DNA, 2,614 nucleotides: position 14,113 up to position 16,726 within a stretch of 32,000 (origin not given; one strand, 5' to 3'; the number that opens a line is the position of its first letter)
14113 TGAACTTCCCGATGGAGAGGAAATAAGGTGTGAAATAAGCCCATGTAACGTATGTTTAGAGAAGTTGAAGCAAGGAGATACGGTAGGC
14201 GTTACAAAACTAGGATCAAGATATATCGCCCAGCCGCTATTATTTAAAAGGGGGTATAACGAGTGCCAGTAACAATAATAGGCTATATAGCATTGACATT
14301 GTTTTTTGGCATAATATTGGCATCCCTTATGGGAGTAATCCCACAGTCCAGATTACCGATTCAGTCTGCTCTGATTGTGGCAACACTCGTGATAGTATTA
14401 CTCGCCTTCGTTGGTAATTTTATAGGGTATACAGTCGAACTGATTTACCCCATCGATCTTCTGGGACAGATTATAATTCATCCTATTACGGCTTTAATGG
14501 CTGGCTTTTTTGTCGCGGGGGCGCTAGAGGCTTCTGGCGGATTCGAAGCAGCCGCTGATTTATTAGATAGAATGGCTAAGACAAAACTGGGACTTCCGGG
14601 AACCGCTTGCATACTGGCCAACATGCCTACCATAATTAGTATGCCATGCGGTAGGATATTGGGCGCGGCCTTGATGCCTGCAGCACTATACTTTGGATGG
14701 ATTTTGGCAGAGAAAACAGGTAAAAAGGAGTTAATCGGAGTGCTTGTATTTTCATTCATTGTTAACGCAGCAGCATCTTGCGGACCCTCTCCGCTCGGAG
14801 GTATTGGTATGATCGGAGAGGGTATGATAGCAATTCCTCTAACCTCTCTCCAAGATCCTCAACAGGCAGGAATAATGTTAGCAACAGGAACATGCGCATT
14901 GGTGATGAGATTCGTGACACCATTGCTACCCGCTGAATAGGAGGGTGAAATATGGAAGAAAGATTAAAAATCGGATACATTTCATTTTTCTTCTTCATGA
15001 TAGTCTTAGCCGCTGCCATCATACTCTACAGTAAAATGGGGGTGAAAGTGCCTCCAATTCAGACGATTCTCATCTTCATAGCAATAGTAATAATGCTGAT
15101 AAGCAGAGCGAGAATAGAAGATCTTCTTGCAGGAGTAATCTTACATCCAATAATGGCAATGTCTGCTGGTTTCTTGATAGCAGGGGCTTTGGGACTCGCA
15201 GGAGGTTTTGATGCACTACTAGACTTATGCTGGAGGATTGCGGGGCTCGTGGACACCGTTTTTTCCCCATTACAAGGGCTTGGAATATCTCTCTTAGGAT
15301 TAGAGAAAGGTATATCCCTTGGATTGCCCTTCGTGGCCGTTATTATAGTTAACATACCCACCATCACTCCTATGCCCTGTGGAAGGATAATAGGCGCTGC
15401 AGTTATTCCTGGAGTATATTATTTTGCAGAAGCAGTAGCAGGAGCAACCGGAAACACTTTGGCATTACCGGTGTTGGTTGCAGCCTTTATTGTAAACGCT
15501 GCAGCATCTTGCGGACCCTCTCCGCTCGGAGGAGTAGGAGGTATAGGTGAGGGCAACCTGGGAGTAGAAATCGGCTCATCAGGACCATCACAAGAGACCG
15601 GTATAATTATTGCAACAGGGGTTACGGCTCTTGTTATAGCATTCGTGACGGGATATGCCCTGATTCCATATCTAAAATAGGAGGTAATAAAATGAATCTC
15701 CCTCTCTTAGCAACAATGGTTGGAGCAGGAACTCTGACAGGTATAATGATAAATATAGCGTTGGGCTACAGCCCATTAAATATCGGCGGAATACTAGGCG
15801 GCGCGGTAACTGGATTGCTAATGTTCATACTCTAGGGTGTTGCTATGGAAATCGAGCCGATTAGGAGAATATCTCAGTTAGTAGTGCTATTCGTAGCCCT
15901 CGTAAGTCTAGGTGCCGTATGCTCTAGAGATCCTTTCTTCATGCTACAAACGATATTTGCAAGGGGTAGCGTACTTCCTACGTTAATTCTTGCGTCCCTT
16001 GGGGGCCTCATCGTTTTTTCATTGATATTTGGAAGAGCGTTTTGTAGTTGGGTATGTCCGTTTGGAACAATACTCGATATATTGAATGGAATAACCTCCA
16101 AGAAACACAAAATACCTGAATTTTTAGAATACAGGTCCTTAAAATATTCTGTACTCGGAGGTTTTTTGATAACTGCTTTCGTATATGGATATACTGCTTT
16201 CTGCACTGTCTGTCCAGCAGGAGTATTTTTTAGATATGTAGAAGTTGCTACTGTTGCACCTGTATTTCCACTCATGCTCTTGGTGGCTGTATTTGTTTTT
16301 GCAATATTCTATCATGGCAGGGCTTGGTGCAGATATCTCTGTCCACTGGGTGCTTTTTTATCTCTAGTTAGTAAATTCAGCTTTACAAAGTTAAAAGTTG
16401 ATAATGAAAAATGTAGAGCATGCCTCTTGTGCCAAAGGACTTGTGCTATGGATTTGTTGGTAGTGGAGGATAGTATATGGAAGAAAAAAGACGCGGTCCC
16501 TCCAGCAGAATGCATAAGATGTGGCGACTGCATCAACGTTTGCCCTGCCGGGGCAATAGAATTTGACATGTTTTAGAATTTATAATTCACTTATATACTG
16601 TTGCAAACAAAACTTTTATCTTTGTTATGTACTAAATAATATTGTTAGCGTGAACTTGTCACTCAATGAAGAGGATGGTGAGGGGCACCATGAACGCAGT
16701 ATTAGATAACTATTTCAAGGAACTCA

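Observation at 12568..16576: Seven-gene Hdr-like membrane redox operon built around two unassigned Cys-motif membrane paralogs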

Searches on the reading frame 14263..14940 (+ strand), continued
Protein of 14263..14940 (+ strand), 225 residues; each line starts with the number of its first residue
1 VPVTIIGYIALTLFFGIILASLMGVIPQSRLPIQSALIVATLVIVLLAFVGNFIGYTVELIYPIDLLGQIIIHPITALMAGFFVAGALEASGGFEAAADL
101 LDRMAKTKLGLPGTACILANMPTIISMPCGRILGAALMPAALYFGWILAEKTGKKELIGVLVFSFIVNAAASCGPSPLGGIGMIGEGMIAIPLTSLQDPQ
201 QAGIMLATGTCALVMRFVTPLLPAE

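Call 83: search_protein_families(library=ncbifam, proteins=[L022:3591-4223:+, L022:4249-4812:+, L022:4825-5274:+, L005:10253-10771:+, L005:10773-11354:+, L005:11357-11755:+], max_evalue=0.01)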
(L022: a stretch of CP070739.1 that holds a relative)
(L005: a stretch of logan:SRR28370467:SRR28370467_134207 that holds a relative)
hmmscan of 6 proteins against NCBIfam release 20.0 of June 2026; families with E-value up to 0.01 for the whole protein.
L022:3591-4223:+ (210 aa): 5 families
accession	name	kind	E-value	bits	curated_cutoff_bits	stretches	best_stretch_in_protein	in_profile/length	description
TIGR00273.1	TIGR00273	equivalog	9.5e-05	21.4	444.8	1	175-206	340-371/432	LutB/LldF family L-lactate oxidation iron-sulfur protein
TIGR01945.1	rnfC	subfamily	0.0015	17.2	245.95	0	37-77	350-390/435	RnfABCDGE type electron transport complex subunit C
NF008369.0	PRK11168.1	equivalog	0.0019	17.2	278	0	179-206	59-86/401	anaerobic glycerol-3-phosphate dehydrogenase subunit C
TIGR00384.1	dhsB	subfamily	0.0071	15.8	88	0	51-72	141-162/222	succinate dehydrogenase and fumarate reductase iron-sulfur protein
NF004616.0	PRK05950.1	subfamily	0.0088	15.2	228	0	171-204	197-230/238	succinate dehydrogenase iron-sulfur subunit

L022:4249-4812:+ (187 aa): 13 families
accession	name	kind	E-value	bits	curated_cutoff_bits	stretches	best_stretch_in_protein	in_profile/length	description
TIGR01944.1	rnfB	subfamily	8.2e-06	25.5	68.7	0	166-182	114-130/190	RnfABCDGE type electron transport complex subunit B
TIGR01971.1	NuoI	subfamily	6.9e-05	22.4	113.05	0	108-135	79-105/121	NADH-quinone oxidoreductase, chain I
TIGR01409.1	TAT_signal_seq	domain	0.00017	21.8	16.7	1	9-27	2-20/29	twin-arginine translocation signal domain-containing protein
NF038009.1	TatB_1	subfamily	0.0011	19.2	100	1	8-29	14-34/70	twin-arginine translocation system-associated protein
NF041715.1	arsenate_red_ArrB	equivalog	0.0012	18.4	450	0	165-184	87-106/233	arsenate respiratory reductase iron-sulfur subunit ArrB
NF041165.1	ZFX_Thplmales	equivalog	0.002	18.4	280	1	115-183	71-141/144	zinc-containing ferredoxin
NF004541.0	PRK05888.2-2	equivalog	0.0027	17.5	217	0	114-130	98-113/168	NADH-quinone oxidoreductase subunit NuoI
TIGR02936.1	fdxN_nitrog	equivalog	0.0031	17.6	80.55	0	166-183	22-39/91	ferredoxin III, nif-specific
TIGR03149.1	cyt_nit_nrfC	equivalog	0.0051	16.2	377.6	0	98-127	79-110/225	cytochrome c nitrite reductase Fe-S protein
NF005503.0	PRK07118.1-2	equivalog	0.0069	15.7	252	0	165-184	212-231/292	RnfABCDGE type electron transport complex subunit B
NF005504.0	PRK07118.1-3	equivalog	0.0071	15.7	437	0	111-184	172-238/293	Fe-S cluster domain-containing protein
NF041836.1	rnfB_Methano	equivalog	0.0073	15.8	445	0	165-183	216-234/265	Rnf electron transport complex subunit RnfB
NF003475.0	PRK05113.1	equivalog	0.0088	15.9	203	0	166-182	114-130/190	electron transport complex subunit RsxB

L022:4825-5274:+ (149 aa): 49 families (the best 25 are shown)
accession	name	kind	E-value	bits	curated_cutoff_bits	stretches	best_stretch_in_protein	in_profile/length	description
NF042909.1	FMH_DH_FwdF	exception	2.7e-08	33.3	375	1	45-116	207-276/336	tungsten-dependent formylmethanofuran dehydrogenase subunit FwdF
TIGR00402.1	napF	equivalog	1.1e-07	31.9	102.2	1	55-114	29-84/149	ferredoxin-type protein NapF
NF043039.1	HgcAB_like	equivalog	1.3e-06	28.3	285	1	39-114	287-349/350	HgcAB-like fusion protein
NF040864.1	HgcB_ferredoxin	equivalog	1.7e-06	27.8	99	1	62-117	15-64/93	mercury methylation ferredoxin HgcB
NF040770.1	hetero_SS_HdrA2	exception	2.3e-06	26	1100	1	60-115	576-624/777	CoB-CoM heterodisulfide reductase HdrA2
NF004543.0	PRK05888.2-5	equivalog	3.7e-06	26.6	243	1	36-89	77-126/217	NADH-quinone oxidoreductase subunit NuoI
NF007012.0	PRK09476.1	equivalog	4.3e-06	26.1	269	1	4-117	10-119/254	ferredoxin-type protein NapG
TIGR01409.1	TAT_signal_seq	domain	6.9e-06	26.2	16.7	1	4-32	2-26/29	twin-arginine translocation signal domain-containing protein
NF040612.1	F420_dehyd_FpoI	exception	8e-06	25.7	180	1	59-93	80-114/135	F420H2 dehydrogenase subunit FpoI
NF045874.1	Vhu_polyferre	exception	9.1e-06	24.6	600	1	47-80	317-348/381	F420-non-reducing hydrogenase associated-polyferredoxin VhuB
NF005505.0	PRK07118.1-4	equivalog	1.9e-05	24.3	378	1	63-117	143-191/265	Fe-S cluster domain-containing protein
NF007203.0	PRK09624.1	equivalog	2.4e-05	24.5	171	1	38-116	27-100/105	pyuvate ferredoxin oxidoreductase subunit delta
TIGR02179.1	PorD_KorD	subfamily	3.9e-05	23.7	60.05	2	63-117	27-75/78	2-oxoacid:acceptor oxidoreductase, delta subunit, pyruvate/2-ketoisovalerate family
NF058577.1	FdxA_fam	equivalog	4.1e-05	23.7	65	2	63-113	9-52/52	4Fe-4S ferredoxin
TIGR04270.1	Rama_corrin_act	subfamily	4.6e-05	22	500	1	46-115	463-528/534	methylamine methyltransferase corrinoid protein reductive activase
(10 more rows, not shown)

L005:10253-10771:+ (172 aa): 25 families
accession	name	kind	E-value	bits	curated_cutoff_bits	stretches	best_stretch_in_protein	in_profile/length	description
NF058577.1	FdxA_fam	equivalog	7.5e-07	29.2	65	1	140-156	35-51/52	4Fe-4S ferredoxin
TIGR01945.1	rnfC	subfamily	1.1e-06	27.5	245.95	1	129-165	390-426/435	RnfABCDGE type electron transport complex subunit C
NF003454.1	PRK05035.1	equivalog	6.6e-05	21.6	345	1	131-162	396-427/556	electron transport complex subunit RsxC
NF040864.1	HgcB_ferredoxin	equivalog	0.00013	21.7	99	0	19-35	42-58/93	mercury methylation ferredoxin HgcB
NF042909.1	FMH_DH_FwdF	exception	0.00015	21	375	1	131-157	284-310/336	tungsten-dependent formylmethanofuran dehydrogenase subunit FwdF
TIGR00384.1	dhsB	subfamily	0.00026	20.5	88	0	128-163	127-162/222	succinate dehydrogenase and fumarate reductase iron-sulfur protein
NF010590.0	PRK13984.1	equivalog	0.00034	18.9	946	1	129-169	177-218/611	putative oxidoreductase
TIGR00273.1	TIGR00273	equivalog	0.00035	19.6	444.8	1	138-168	340-370/432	LutB/LldF family L-lactate oxidation iron-sulfur protein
NF008434.0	PRK11274.1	equivalog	0.00045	19.2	333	0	22-80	74-134/409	glycolate oxidase subunit GlcF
NF008369.0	PRK11168.1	equivalog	0.00052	19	278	0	136-163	53-80/401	anaerobic glycerol-3-phosphate dehydrogenase subunit C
TIGR02512.1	FeFe_hydrog_A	subfamily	0.0007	18.6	405.95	0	127-156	36-65/375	[FeFe] hydrogenase, group A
TIGR04105.1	FeFe_hydrog_B1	subfamily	0.00072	18.3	450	0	14-36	135-157/462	monomeric [FeFe] hydrogenase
NF045663.1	diclust_near_Sec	equivalog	0.00078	17.6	530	0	136-167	348-379/759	pyridine nucleotide-disulfide oxidoreductase/dicluster-binding protein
TIGR01971.1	NuoI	subfamily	0.0011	18.5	113.05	0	141-156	81-96/121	NADH-quinone oxidoreductase, chain I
NF004616.0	PRK05950.1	subfamily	0.0012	18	228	0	132-156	138-162/238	succinate dehydrogenase iron-sulfur subunit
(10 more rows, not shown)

L005:10773-11354:+ (193 aa): 28 families (the best 25 are shown)
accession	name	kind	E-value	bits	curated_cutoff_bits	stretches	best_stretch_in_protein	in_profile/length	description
NF005504.0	PRK07118.1-3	equivalog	2.6e-09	36.9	437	1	98-190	151-240/293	Fe-S cluster domain-containing protein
NF005503.0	PRK07118.1-2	equivalog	1.6e-05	24.3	252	1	98-189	149-232/292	RnfABCDGE type electron transport complex subunit B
TIGR02936.1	fdxN_nitrog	equivalog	7.7e-05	22.8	80.55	1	168-189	20-41/91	ferredoxin III, nif-specific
NF006446.0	PRK08764.1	equivalog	8.8e-05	22.4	220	1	151-186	68-103/139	Rnf electron transport complex subunit RnfB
TIGR01971.1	NuoI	subfamily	0.00018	21.1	113.05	0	168-189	41-62/121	NADH-quinone oxidoreductase, chain I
NF004546.0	PRK05888.3-3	equivalog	0.00019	20.9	260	1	124-192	69-130/196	NADH-quinone oxidoreductase subunit NuoI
NF041836.1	rnfB_Methano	equivalog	0.0002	20.9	445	1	98-187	152-234/265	Rnf electron transport complex subunit RnfB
NF058577.1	FdxA_fam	equivalog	0.00026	21.1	65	1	167-187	5-25/52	4Fe-4S ferredoxin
TIGR01944.1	rnfB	subfamily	0.00028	20.5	68.7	1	156-186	100-130/190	RnfABCDGE type electron transport complex subunit B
NF005506.0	PRK07118.1-5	equivalog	0.00033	20.2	388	1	113-186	165-233/279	Fe-S cluster domain-containing protein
NF038196.1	ferrodoxin_EFR1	subfamily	0.0004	20.5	75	1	162-190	177-205/242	EFR1 family ferrodoxin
NF005505.0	PRK07118.1-4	equivalog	0.0004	19.9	378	1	98-188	152-235/265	Fe-S cluster domain-containing protein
NF011569.0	PRK14993.1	equivalog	0.00041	19.9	416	0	4-24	1-21/244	tetrathionate reductase subunit TtrB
NF045992.1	CircClkLdpA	equivalog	0.00044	19.4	450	1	121-187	107-153/360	circadian clock protein LdpA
TIGR02700.1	flavo_MJ0208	hypoth_equivalog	0.00057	19.2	251.35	1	156-187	164-195/234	dihydromethanopterin reductase (acceptor)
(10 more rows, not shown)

L005:11357-11755:+ (132 aa): 58 families (the best 25 are shown)
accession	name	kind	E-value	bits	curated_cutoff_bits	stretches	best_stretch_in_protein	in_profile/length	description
NF033683.1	di_4Fe-4S_YfhL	equivalog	4.4e-09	36.5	86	1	62-116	7-61/80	YfhL family 4Fe-4S dicluster ferredoxin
NF045874.1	Vhu_polyferre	exception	7.6e-09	34.8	600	1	36-119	101-178/381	F420-non-reducing hydrogenase associated-polyferredoxin VhuB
NF038196.1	ferrodoxin_EFR1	subfamily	1.5e-08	35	75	1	62-120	184-234/242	EFR1 family ferrodoxin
NF058577.1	FdxA_fam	equivalog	4.3e-08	33.2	65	1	62-114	7-52/52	4Fe-4S ferredoxin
NF007012.0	PRK09476.1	equivalog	4.5e-08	32.6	269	1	5-124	10-125/254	ferredoxin-type protein NapG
NF007203.0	PRK09624.1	equivalog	5.4e-08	33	171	1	39-117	27-100/105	pyuvate ferredoxin oxidoreductase subunit delta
TIGR00402.1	napF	equivalog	7.2e-08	32.5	102.2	1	57-115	30-84/149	ferredoxin-type protein NapF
TIGR04270.1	Rama_corrin_act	subfamily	1.2e-07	30.5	500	1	43-117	459-529/534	methylamine methyltransferase corrinoid protein reductive activase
NF045790.1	OxalOxreddelta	equivalog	8.9e-07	28.4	230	1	62-116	260-307/316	oxalate oxidoreductase subunit delta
NF009053.0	PRK12387.1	subfamily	1.4e-06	28.2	204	1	54-123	30-99/180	formate hydrogenlyase complex iron-sulfur subunit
TIGR00397.1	mauM_napG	subfamily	5.8e-06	26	178.85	1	55-122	46-117/213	MauM/NapG family ferredoxin-type protein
TIGR02179.1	PorD_KorD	subfamily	5.9e-06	26.3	60.05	1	62-118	25-75/78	2-oxoacid:acceptor oxidoreductase, delta subunit, pyruvate/2-ketoisovalerate family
NF004537.0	PRK05888.1-3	equivalog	6.5e-06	25.8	163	0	102-123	117-139/204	NADH-quinone oxidoreductase subunit NuoI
NF043069.1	T4HPD_activ_SAM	equivalog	1.7e-05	24.3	425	1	62-120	51-102/299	trans-4-hydroxy-L-proline dehydratase activase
TIGR02700.1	flavo_MJ0208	hypoth_equivalog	2.2e-05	23.9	251.35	1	63-116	149-195/234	dihydromethanopterin reductase (acceptor)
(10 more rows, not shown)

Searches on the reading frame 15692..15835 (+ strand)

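Call 3: search_protein_families(library=pfam, proteins=[window:15692-15835:+], max_evalue=1)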
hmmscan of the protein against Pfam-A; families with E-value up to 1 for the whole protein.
window:15692-15835:+ (47 aa): 0 families

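Call 4: search_protein_families(library=ncbifam, proteins=[window:15692-15835:+], max_evalue=1)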
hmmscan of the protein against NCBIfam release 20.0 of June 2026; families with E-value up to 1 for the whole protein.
window:15692-15835:+ (47 aa): 1 family
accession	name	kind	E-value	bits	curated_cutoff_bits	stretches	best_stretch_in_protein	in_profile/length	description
TIGR00983.1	3a0801s02tim23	subfamily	0.006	16.1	181.7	1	7-42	113-148/149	mitochondrial import inner membrane translocase subunit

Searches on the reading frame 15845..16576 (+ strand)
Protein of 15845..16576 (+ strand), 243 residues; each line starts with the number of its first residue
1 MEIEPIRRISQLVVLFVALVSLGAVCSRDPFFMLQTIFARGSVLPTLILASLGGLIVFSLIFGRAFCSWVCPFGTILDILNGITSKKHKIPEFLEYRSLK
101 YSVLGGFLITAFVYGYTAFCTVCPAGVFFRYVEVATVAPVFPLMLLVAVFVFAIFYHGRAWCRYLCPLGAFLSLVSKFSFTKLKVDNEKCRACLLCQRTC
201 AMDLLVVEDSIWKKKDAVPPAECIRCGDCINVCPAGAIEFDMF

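Call 3: search_protein_families(library=pfam, proteins=[window:15845-16576:+], max_evalue=1)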
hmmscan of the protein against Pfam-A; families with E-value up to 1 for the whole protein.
window:15845-16576:+ (243 aa): 15 families
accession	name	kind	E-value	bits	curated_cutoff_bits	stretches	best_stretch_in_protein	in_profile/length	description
PF12801.12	Fer4_5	-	8.4e-25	86.9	22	3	46-91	3-48/48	4Fe-4S binding domain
PF12838.12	Fer4_7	-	2.6e-08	34.7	27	3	189-237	1-52/52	4Fe-4S dicluster domain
PF00037.32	Fer4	-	3.7e-08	33.3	21.1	2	220-239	5-24/24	4Fe-4S binding domain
PF12837.12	Fer4_6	-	2.4e-07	30.8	25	2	223-238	9-24/24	4Fe-4S binding domain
PF13237.11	Fer4_10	-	5.6e-07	29.8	25.5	2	183-234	2-53/53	4Fe-4S dicluster domain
PF13187.11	Fer4_9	-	2e-05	24.9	27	1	189-238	1-52/52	4Fe-4S dicluster domain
PF25160.1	LdpA_Fe-S-bd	-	2.2e-05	24.6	27.6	1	217-239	22-44/49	LdpA Fe-S cluster-binding domain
PF14697.11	Fer4_21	-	0.00074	20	35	2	185-239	3-58/59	4Fe-4S dicluster domain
PF13484.11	Fer4_16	-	0.0018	19.4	30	1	222-239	1-18/66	4Fe-4S double cluster binding domain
PF13746.11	Fer4_18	-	0.0018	18.9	27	1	161-236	5-74/114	4Fe-4S dicluster domain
PF12797.12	Fer4_2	-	0.0037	17.6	24.5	2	219-235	6-22/22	4Fe-4S binding domain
PF12800.12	Fer4_4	-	0.012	16.3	24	2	220-236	1-17/17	4Fe-4S binding domain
PF12798.12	Fer4_3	-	0.013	16.8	27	1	223-237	1-15/15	4Fe-4S binding domain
PF17179.9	Fer4_22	-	0.021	16.1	27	0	222-235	1-14/95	4Fe-4S dicluster domain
PF13534.11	Fer4_17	-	0.26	12.3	22.2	1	222-235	1-14/61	4Fe-4S dicluster domain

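Call 4: search_protein_families(library=ncbifam, proteins=[window:15845-16576:+], max_evalue=1)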
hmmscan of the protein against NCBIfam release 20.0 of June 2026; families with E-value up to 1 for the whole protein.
window:15845-16576:+ (243 aa): 89 families (the best 25 are shown)
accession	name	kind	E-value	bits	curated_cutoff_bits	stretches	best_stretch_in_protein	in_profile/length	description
TIGR02163.1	napH_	subfamily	6.6e-41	140.5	213.05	1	22-241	37-254/255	NapH/MauN family ferredoxin-type protein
NF007013.0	PRK09477.1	equivalog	4.3e-40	137.6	234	1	22-241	60-277/286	quinol dehydrogenase ferredoxin subunit NapH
NF046105.1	TransRegNosR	equivalog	1.7e-12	46.4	1000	1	57-229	490-661/680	transcriptional regulator NosR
NF042909.1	FMH_DH_FwdF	exception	2.2e-10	40.2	375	1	160-239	231-312/336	tungsten-dependent formylmethanofuran dehydrogenase subunit FwdF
NF040770.1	hetero_SS_HdrA2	exception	2.6e-08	32.4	1100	1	184-242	573-627/777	CoB-CoM heterodisulfide reductase HdrA2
NF040864.1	HgcB_ferredoxin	equivalog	3.5e-07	30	99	1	181-240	7-63/93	mercury methylation ferredoxin HgcB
NF007382.0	PRK09898.1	equivalog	5e-07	29.4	213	1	162-239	131-199/208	ferredoxin-like protein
NF006221.0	PRK08348.1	subfamily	5.2e-07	29.4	124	1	182-239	38-93/136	NADH-plastoquinone oxidoreductase subunit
NF038196.1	ferrodoxin_EFR1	subfamily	7.7e-07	29.4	75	1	181-240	178-231/242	EFR1 family ferrodoxin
NF043039.1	HgcAB_like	equivalog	9.8e-07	28.7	285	1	98-238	211-349/350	HgcAB-like fusion protein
TIGR01971.1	NuoI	subfamily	1.2e-06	28.1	113.05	1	182-239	37-99/121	NADH-quinone oxidoreductase, chain I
TIGR02745.1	ccoG_rdxA_fixG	equivalog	1.4e-06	27.5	316.7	3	140-174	54-89/435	cytochrome c oxidase accessory protein CcoG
NF004541.0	PRK05888.2-2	equivalog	1.6e-05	24.8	217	1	185-238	58-111/168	NADH-quinone oxidoreductase subunit NuoI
NF043069.1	T4HPD_activ_SAM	equivalog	1.6e-05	24.4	425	1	181-239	44-98/299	trans-4-hydroxy-L-proline dehydratase activase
TIGR02512.1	FeFe_hydrog_A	subfamily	1.6e-05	24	405.95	1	183-239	2-68/375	[FeFe] hydrogenase, group A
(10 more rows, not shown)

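Call 60: search_solved_structures(query=window:15845-16576:+, max_evalue=0.01)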
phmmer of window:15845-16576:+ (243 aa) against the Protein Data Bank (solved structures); distinct sequences matched with E-value up to 0.01: 22.
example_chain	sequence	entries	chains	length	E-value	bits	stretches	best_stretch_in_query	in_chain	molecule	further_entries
5t5i_F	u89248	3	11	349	1e-08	39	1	183-241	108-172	Tungsten formylmethanofuran dehydrogenase subunit fwdF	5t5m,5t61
9sw6_H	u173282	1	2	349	2.5e-07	34.4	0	183-241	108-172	Tungsten formylmethanofuran dehydrogenase, subunit F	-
9sw6_G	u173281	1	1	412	1.6e-06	31.8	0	181-242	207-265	Polyferredoxin protein MvhB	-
9grx_I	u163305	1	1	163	0.00015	25.3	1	182-238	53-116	NAD(P)H-quinone oxidoreductase subunit I, chloroplastic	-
6fah_A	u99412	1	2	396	0.00015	25.3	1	183-238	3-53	Caffeyl-CoA reductase-Etf complex subunit CarE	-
7wfg_I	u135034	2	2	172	0.00018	25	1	182-238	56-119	NAD(P)H-quinone oxidoreductase subunit I, chloroplastic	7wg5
7q4w_B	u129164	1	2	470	0.00031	24.3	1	182-238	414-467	Iron hydrogenase HydB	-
9sfi_O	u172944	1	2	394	0.00051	23.6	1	185-241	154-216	Ferredoxin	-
7np8_A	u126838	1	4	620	0.00056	23.4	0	212-241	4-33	Coenzyme F420-dependent sulfite reductase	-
7q4v_B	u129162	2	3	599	0.00072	23.1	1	182-238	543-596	Iron hydrogenase HydB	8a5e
7eu3_I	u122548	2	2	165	0.00074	23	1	183-238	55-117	NAD(P)H-quinone oxidoreductase subunit I, chloroplastic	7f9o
7t2r_B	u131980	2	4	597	0.00075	23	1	181-238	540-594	NiFe hydrogenase subunit B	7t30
9g03_E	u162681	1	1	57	0.00084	22.9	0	188-237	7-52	Ferredoxin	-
5odc_A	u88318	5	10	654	0.001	22.6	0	184-243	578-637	Heterodisulfide reductase, subunit A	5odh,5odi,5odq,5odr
9bt4_G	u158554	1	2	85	0.0029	21.1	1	187-240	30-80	Pyruvate:Ferredoxin Oxidoreductase, subunit delta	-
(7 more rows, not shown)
